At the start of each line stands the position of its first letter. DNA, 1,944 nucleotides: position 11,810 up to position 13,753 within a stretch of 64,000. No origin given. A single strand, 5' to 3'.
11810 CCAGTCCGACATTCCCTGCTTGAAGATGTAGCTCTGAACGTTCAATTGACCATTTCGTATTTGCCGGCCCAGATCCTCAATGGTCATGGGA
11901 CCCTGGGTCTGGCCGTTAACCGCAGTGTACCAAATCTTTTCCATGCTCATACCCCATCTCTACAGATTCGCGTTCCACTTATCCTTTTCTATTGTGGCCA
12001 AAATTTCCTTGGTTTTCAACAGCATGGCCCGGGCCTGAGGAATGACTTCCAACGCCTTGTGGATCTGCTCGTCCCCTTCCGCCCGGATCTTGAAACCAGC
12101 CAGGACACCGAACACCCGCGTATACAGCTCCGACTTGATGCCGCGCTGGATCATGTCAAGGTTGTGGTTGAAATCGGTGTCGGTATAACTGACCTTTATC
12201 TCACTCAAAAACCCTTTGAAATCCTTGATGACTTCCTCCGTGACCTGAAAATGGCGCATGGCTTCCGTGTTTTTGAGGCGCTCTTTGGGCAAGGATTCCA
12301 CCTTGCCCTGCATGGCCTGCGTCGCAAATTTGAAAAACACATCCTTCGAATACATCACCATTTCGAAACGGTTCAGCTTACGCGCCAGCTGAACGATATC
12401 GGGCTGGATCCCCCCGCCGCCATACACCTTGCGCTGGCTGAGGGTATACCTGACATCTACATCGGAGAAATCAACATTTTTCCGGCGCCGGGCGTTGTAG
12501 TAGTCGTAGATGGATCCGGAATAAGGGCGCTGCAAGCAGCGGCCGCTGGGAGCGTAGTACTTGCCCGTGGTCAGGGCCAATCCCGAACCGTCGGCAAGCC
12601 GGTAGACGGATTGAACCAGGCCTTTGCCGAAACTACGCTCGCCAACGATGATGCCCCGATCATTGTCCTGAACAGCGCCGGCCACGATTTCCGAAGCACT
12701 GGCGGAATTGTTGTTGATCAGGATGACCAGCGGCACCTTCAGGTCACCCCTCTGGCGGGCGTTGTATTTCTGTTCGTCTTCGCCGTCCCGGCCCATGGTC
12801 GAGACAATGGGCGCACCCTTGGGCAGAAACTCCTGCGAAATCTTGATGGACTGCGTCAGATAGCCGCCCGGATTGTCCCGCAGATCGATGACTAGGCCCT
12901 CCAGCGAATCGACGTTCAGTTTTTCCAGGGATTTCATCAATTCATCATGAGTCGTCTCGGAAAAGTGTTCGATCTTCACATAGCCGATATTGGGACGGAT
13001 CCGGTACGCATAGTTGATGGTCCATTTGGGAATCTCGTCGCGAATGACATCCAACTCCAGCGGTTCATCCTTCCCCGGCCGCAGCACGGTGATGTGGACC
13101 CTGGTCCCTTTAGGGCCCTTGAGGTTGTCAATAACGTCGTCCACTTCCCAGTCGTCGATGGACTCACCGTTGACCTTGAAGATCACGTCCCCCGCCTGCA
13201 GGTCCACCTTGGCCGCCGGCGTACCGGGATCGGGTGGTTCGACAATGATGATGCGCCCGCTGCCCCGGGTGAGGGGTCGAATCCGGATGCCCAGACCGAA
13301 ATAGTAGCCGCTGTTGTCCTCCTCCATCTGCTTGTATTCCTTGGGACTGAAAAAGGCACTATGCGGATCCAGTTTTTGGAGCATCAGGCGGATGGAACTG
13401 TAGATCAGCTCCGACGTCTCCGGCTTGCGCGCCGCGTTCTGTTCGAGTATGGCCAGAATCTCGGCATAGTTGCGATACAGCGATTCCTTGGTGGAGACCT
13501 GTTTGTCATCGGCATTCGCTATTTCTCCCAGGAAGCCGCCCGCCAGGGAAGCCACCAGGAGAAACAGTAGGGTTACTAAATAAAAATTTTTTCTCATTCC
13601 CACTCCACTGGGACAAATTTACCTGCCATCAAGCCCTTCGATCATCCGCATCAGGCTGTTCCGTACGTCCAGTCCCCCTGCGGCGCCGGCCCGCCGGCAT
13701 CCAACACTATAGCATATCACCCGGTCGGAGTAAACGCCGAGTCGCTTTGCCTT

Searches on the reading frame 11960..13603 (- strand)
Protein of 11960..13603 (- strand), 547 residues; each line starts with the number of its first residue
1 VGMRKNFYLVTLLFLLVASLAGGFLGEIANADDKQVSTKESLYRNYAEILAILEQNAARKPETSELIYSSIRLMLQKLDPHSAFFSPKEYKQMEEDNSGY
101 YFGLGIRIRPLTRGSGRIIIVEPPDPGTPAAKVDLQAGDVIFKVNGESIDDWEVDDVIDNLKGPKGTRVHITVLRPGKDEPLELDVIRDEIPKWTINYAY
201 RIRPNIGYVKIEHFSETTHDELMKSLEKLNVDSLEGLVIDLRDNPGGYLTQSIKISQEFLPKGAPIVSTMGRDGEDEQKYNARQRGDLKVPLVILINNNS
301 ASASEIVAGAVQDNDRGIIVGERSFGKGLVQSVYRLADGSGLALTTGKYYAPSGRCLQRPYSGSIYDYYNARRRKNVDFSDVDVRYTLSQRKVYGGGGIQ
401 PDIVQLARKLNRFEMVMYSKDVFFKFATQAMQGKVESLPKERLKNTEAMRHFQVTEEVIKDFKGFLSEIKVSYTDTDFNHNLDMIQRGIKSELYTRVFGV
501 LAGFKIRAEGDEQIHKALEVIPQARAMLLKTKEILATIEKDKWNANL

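Call 5: search_protein_families(library=pfam, proteins=[window:11960-13603:-], max_evalue=0.01)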
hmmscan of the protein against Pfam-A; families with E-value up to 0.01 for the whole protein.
window:11960-13603:- (547 aa): 4 families
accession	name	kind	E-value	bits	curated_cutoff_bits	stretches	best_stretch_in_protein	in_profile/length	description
PF03572.23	Peptidase_S41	-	1.5e-52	177.9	24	1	205-359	1-156/165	Peptidase family S41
PF17820.7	PDZ_6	-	6.7e-13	48.6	27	1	120-175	1-54/54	PDZ domain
PF00595.29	PDZ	-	2.3e-12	47.6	23.2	1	103-173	11-80/81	PDZ domain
PF13180.12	PDZ_2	-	5.9e-11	42.9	27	1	104-186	3-80/80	PDZ domain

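Call 6: search_protein_families(library=ncbifam, proteins=[window:11960-13603:-], max_evalue=0.001)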
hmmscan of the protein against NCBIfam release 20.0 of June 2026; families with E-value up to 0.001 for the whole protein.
window:11960-13603:- (547 aa): 15 families
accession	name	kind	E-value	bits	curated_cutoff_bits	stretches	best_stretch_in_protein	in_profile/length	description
TIGR00225.1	prc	subfamily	3.2e-91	305.9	218.6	1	59-359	7-305/335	C-terminal processing peptidase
TIGR03900.1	prc_long_Delta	hypoth_equivalog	2.6e-79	267.3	660.95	1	37-358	74-394/973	MXAN_5808 family serine peptidase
NF045590.1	Cterm_S41_CtpC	exception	3.1e-76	256.8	665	1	52-358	65-368/418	carboxyl-terminal processing protease CtpC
NF052377.1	lmo1851_S41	exception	3.3e-76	256.9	725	1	5-356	5-355/468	lmo1851 family serine protease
NF045589.1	Cterm_S41_CtpB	exception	1.8e-75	254.2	633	1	63-355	77-367/416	carboxyl-terminal processing protease CtpB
NF045588.1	Cterm_S41_CtpA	exception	1.3e-69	235.1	625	1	54-355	62-363/401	carboxyl-terminal processing protease CtpA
NF045591.1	Cterm_S41_CtpZ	exception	1.4e-61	208.5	525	1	59-358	67-364/403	carboxyl-terminal processing protease CtpZ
NF051464.1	tail_spec_CT441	exception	1.1e-50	173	700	1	48-358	191-515/645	tail-specific protease Tsp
NF008388.1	PRK11186.1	exception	2.3e-41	142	825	1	34-333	183-483/663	carboxy terminal-processing peptidase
NF058627.1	S41_Gfo1087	equivalog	1.7e-11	43.7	455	1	66-256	82-274/489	GFO_1087 family putative carboxy terminal peptidase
NF033424.1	chlamy_CPAF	equivalog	7.3e-11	41.4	250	2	204-250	303-350/564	protease-like activity factor CPAF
TIGR02038.1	protease_degS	equivalog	1.4e-07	31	422.95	1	118-192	279-350/351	outer membrane-stress sensor serine endopeptidase DegS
NF040960.1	MamE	equivalog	1e-06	27.7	800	1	113-184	463-533/659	magnetosome formation protease MamE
TIGR02037.1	degP_htrA_DO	subfamily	2.1e-05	23.6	416.2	1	126-188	268-329/434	Do family serine endopeptidase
NF041199.1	trx7_PDZ_seleno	equivalog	4.2e-05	22.6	300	1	127-184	330-388/390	Trx7/PDZ domain-containing (seleno)protein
